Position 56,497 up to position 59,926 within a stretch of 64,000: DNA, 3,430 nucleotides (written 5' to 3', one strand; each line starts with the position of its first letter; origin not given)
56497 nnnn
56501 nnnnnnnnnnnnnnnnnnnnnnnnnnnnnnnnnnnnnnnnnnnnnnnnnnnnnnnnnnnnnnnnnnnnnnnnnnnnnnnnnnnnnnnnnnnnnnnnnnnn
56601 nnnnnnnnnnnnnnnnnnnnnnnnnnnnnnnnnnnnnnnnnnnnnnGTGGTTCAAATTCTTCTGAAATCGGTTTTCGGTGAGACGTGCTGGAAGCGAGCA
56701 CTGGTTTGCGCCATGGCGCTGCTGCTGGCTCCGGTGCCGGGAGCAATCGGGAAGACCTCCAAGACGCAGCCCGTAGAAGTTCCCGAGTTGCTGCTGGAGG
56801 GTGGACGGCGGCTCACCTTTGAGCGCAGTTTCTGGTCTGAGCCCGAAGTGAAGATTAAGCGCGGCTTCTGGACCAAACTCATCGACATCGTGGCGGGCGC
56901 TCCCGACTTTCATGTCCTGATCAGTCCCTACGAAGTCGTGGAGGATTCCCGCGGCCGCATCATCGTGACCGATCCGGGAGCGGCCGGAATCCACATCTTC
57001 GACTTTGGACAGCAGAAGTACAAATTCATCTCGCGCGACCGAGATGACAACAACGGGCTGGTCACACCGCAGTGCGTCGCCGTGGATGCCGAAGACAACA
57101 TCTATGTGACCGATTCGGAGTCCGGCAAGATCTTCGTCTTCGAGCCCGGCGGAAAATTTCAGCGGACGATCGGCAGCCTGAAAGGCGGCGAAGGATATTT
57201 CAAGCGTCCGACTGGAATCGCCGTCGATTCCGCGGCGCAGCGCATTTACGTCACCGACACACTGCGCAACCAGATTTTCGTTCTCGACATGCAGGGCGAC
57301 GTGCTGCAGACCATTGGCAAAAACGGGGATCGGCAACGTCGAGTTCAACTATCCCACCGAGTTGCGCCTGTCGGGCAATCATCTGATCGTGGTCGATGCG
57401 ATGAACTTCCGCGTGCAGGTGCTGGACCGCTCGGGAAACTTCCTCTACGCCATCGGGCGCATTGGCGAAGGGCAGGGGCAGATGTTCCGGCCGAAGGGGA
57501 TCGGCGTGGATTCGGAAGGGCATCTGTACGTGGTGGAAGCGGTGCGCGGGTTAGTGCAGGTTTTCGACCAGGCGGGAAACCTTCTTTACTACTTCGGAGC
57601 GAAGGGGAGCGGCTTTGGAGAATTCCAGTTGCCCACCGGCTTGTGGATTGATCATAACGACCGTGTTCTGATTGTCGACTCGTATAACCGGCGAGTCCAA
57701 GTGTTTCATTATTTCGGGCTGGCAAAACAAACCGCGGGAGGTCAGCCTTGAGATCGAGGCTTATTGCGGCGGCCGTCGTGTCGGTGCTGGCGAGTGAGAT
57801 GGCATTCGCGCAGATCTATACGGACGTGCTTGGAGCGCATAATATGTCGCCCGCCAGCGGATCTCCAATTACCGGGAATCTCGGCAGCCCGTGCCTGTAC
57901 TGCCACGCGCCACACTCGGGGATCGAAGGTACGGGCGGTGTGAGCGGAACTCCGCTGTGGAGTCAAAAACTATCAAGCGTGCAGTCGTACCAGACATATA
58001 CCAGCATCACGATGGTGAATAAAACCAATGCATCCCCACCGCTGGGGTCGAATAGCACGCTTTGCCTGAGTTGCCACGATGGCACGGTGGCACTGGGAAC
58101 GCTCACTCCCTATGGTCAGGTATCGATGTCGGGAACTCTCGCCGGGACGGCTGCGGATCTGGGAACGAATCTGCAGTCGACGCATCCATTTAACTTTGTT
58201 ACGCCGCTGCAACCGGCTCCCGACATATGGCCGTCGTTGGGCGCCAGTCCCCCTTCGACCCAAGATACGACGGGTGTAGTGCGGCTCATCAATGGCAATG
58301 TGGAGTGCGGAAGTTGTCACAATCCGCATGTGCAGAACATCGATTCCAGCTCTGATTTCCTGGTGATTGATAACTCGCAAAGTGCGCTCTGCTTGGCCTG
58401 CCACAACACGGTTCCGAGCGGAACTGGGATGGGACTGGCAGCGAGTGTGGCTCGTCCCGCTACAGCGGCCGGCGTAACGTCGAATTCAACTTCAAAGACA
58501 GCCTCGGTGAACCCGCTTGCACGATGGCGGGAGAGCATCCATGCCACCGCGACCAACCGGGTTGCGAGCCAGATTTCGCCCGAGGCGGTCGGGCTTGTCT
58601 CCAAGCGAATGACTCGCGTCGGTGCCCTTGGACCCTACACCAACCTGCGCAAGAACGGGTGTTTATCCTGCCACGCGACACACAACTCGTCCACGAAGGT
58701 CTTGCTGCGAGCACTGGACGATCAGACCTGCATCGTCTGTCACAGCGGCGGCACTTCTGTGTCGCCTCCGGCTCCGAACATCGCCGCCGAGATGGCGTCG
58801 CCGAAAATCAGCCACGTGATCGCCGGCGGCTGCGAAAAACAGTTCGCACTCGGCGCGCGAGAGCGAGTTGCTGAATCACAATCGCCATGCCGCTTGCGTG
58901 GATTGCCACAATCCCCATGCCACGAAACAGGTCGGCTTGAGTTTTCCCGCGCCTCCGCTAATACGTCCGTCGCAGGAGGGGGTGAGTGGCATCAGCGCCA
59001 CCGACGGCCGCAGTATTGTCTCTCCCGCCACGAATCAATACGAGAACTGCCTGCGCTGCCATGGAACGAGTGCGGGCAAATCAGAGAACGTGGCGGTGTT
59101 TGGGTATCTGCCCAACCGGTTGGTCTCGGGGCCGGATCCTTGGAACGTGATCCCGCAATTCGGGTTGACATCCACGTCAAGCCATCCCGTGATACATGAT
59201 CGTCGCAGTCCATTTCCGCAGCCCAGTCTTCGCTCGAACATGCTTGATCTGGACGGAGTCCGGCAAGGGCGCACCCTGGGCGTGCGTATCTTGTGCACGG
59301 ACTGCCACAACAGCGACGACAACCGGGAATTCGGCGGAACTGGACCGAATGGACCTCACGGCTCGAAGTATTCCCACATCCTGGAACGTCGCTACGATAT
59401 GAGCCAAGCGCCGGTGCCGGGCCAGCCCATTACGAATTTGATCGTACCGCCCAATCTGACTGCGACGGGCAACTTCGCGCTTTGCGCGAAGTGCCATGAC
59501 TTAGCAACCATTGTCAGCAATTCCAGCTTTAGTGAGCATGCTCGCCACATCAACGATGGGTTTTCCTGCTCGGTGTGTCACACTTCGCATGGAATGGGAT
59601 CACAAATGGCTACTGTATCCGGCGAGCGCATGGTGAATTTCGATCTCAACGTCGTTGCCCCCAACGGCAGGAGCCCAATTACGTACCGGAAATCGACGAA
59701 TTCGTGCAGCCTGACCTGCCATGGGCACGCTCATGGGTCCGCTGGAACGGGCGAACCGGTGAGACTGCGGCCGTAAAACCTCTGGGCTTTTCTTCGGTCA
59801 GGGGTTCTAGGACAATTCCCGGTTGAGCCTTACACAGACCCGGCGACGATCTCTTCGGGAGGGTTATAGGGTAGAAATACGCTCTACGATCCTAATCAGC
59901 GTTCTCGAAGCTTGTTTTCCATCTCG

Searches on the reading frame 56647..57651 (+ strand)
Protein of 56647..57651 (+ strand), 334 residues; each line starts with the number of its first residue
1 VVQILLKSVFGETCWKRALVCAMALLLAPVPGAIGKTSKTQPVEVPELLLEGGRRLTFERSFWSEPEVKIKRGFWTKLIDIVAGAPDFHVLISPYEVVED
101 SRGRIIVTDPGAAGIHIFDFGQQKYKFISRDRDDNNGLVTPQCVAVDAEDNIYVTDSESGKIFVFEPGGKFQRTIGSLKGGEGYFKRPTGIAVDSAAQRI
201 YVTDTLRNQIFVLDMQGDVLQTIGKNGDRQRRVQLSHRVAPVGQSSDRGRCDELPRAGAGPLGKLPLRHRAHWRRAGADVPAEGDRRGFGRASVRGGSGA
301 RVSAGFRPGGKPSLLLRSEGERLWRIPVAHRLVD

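Call 9: search_protein_families(library=pfam, max_evalue=0.01, proteins=[window:56647-57651:+])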
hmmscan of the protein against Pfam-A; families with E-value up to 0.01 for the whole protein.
window:56647-57651:+ (334 aa): 4 families
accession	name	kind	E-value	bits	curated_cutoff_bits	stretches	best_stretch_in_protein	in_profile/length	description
PF01436.27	NHL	-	1.2e-13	50.7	20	2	140-165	3-28/28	NHL repeat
PF17170.10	DUF5128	-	2.2e-11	43.9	22.9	1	147-222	51-127/321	6-bladed beta-propeller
PF01731.26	Arylesterase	-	3.3e-07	30.9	21.3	1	185-216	53-84/86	Arylesterase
PF08450.18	SGL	-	7.2e-05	22.9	26.3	0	134-175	183-220/246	SMP-30/Gluconolactonase/LRE-like region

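Call 10: search_protein_families(library=ncbifam, max_evalue=0.01, proteins=[window:56647-57651:+])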
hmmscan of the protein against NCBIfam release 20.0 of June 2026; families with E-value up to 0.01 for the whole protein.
window:56647-57651:+ (334 aa): 4 families
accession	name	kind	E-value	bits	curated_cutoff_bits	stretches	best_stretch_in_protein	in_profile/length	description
NF035926.1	scyF_NHL_VPEP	equivalog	3.8e-16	59.2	350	1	138-230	151-243/376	scytonemin biosynthesis PEP-CTERM protein ScyF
NF052280.1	7_blade_YncE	equivalog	0.0012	17.7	400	1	138-216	126-200/338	7-bladed beta-propeller protein YncE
TIGR02276.1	beta_rpt_yvtn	repeat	0.0028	17.6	27.85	0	150-164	4-18/42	beta-propeller repeat protein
NF033206.1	ScyE_fam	subfamily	0.0099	15.4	80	0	136-161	5-30/333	ScyD/ScyE family protein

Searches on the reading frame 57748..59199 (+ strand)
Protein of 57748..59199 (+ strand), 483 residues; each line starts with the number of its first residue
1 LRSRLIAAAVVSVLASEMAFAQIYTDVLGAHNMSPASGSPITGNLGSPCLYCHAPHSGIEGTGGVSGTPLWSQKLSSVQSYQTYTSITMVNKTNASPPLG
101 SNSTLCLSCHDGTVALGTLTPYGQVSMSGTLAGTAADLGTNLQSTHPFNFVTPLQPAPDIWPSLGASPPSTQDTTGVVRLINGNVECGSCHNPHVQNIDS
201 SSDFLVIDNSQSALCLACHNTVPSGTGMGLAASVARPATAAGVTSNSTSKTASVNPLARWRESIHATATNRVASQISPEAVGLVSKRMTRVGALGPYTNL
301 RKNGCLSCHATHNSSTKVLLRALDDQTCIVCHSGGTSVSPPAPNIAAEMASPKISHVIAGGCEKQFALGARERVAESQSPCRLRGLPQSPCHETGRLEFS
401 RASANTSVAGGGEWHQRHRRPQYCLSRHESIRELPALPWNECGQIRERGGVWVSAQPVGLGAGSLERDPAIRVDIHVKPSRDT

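Call 9: search_protein_families(library=pfam, max_evalue=0.01, proteins=[window:57748-59199:+])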
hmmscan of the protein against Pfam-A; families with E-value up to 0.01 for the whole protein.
window:57748-59199:+ (483 aa): 5 families
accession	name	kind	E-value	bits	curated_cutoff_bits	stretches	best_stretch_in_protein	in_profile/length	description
PF09699.15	Paired_CXXCH_1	-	7e-17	61.3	20.6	2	301-333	5-37/41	Doubled CXXCH motif (Paired_CXXCH_1)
PF14522.11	Cytochrome_C7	-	8.5e-10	38.8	24.8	1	183-221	12-50/67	Cytochrome c7 and related cytochrome c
PF14537.11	Cytochrom_c3_2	-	6.3e-05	23.8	25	0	304-357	8-55/79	Cytochrome c3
PF22113.1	Mtrc-MtrF_II-IV_dom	-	0.00011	22.2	30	0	185-333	7-164/176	Outer membrane cytochrome MtrC/MtrF-like, domains II/IV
PF13435.11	Cytochrome_C554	-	0.0097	17.3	20.8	0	258-333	11-84/84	Cytochrome c554 and c-prime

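Call 10: search_protein_families(library=ncbifam, max_evalue=0.01, proteins=[window:57748-59199:+])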
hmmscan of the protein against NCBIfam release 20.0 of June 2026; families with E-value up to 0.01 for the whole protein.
window:57748-59199:+ (483 aa): 7 families
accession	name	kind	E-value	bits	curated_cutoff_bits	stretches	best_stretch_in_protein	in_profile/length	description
TIGR01905.1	paired_CXXCH_1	subfamily_domain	5.9e-15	54.9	25.2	2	301-334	5-38/41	doubled CXXCH domain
NF041028.1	decahem_GSU2203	exception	5.7e-08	32.3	325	2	182-221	172-209/317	GSU2203 family decaheme c-type cytochrome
TIGR03508.1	decahem_SO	subfamily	6.8e-08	32.3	192.2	2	303-337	190-224/258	DmsE family decaheme c-type cytochrome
TIGR03507.1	decahem_SO1788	subfamily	8.3e-06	24.5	209.3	1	298-340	265-310/672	OmcA/MtrC family decaheme c-type cytochrome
NF045713.1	CxxCH_16_HmcA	equivalog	8e-05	21.4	400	0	302-337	174-210/541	sulfate respiration complex hexadecaheme cytochrome HmcA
TIGR03153.1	cytochr_NrfH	equivalog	0.00026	21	134.2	0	186-223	104-137/138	cytochrome c nitrite reductase small subunit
NF041198.1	UshA_like_PCGU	equivalog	0.0007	18.3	275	0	184-221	472-510/519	UshA-like (seleno)protein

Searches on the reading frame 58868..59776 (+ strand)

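Call 9: search_protein_families(library=pfam, max_evalue=0.01, proteins=[window:58868-59776:+])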
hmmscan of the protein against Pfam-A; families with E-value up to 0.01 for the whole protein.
window:58868-59776:+ (302 aa): 6 families
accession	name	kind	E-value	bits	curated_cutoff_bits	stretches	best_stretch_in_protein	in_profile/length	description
PF14537.11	Cytochrom_c3_2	-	1.1e-07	32.7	25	1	203-245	26-71/79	Cytochrome c3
PF09699.15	Paired_CXXCH_1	-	8.3e-07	29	20.6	0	9-24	8-23/41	Doubled CXXCH motif (Paired_CXXCH_1)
PF22678.1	Cytochrom_c_NrfB-like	-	1.3e-06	29.3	27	1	202-255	32-82/89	Cytochrome c-type protein NrfB-like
PF14522.11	Cytochrome_C7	-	0.00012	22.2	24.8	0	204-242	14-52/67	Cytochrome c7 and related cytochrome c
PF03264.19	Cytochrom_NNT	-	0.00059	20.1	24.1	0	197-248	30-82/174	NapC/NirT cytochrome c family, N-terminal region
PF02085.21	Cytochrom_CIII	-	0.0068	17.2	22.9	0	200-242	43-86/101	Class III cytochrome C family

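Call 10: search_protein_families(library=ncbifam, max_evalue=0.01, proteins=[window:58868-59776:+])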
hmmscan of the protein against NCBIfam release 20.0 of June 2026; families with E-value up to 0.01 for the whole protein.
window:58868-59776:+ (302 aa): 6 families
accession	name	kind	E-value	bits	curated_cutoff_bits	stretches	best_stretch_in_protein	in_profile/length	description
NF008659.0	PRK11659.1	equivalog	0.00019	21.2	184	0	3-68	42-85/188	cytochrome c nitrite reductase pentaheme subunit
TIGR03146.1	cyt_nit_nrfB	equivalog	0.00062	20.1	166.6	0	204-254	85-132/145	cytochrome c nitrite reductase pentaheme subunit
TIGR03153.1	cytochr_NrfH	equivalog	0.0014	18.7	134.2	0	4-19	49-64/138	cytochrome c nitrite reductase small subunit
TIGR03508.1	decahem_SO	subfamily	0.0021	17.6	192.2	0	197-292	111-202/258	DmsE family decaheme c-type cytochrome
TIGR01905.1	paired_CXXCH_1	subfamily_domain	0.0024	17.7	25.2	0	8-21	7-20/41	doubled CXXCH domain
NF047727.1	4hemeCytCCctA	equivalog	0.0044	17.2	180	0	203-243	57-92/109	tetraheme c-type cytochrome CctA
